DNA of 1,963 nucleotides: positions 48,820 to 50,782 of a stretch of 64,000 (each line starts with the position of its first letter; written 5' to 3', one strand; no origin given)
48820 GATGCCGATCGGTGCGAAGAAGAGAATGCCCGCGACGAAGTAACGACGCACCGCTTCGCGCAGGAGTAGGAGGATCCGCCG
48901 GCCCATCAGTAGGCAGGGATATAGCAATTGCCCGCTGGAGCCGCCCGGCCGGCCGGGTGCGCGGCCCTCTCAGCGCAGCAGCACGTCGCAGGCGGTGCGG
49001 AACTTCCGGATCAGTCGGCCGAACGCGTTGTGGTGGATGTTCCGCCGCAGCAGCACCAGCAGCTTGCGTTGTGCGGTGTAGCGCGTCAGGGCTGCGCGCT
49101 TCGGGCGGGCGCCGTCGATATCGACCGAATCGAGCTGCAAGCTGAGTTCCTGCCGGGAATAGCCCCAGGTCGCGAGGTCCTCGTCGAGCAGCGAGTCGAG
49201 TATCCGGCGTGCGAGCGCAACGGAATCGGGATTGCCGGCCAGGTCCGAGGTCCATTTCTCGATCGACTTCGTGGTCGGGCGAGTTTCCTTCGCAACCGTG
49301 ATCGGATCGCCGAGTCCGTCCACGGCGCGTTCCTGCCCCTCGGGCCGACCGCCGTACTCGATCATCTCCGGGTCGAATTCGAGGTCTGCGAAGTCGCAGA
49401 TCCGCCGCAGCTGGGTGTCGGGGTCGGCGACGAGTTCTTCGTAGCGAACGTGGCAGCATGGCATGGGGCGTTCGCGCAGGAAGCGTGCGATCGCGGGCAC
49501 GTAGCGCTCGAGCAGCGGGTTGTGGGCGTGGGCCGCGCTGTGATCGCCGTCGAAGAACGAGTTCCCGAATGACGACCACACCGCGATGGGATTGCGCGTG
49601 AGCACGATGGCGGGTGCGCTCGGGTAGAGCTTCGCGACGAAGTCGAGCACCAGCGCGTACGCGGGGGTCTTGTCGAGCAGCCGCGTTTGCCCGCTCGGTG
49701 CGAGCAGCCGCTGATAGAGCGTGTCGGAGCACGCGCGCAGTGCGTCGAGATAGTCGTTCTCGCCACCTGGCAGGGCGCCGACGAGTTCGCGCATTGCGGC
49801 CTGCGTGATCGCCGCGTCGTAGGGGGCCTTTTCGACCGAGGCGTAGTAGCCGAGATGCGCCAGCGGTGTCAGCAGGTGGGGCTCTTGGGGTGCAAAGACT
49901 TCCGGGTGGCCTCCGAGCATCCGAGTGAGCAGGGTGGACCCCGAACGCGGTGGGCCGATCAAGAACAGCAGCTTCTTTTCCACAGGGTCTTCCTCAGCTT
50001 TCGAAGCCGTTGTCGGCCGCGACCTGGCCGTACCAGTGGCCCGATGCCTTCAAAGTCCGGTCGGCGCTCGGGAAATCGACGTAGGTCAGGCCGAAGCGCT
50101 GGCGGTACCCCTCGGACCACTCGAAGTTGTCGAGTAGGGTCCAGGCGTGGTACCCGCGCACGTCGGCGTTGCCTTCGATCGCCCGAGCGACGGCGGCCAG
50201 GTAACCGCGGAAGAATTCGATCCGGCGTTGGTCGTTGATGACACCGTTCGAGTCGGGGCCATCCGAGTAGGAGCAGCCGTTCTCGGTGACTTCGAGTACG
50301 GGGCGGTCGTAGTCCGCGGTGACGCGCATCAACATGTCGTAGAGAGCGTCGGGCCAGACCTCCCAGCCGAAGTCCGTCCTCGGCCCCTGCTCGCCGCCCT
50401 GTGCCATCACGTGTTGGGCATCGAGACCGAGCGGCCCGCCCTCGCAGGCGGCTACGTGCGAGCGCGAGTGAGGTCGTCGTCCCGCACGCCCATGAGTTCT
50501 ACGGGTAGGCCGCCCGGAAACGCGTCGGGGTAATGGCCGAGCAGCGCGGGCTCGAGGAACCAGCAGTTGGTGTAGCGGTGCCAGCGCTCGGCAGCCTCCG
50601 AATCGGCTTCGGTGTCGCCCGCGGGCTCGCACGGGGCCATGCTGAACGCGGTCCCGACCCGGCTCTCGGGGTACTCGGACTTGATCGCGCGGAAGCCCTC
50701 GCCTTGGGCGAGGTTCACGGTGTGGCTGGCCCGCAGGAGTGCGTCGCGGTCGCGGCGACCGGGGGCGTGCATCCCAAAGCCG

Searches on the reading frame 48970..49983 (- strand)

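Call 8: search_protein_families(library=pfam, proteins=[window:48970-49983:-], max_evalue=0.001)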
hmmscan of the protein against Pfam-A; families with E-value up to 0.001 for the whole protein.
window:48970-49983:- (337 aa): 2 families
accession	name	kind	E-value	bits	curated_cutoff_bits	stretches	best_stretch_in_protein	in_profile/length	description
PF13469.12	Sulfotransfer_3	-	2.5e-34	119.8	27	1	6-205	2-216/216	Sulfotransferase family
PF00685.33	Sulfotransfer_1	-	1e-07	32.1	22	1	6-208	4-188/255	Sulfotransferase domain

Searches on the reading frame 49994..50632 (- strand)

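Call 8: search_protein_families(library=pfam, proteins=[window:49994-50632:-], max_evalue=0.001)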
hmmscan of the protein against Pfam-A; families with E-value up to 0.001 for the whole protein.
window:49994-50632:- (212 aa): 1 family
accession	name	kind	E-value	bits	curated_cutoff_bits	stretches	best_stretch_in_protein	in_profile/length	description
PF00232.24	Glyco_hydro_1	-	4e-40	138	22.6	1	80-210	323-453/453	Glycosyl hydrolase family 1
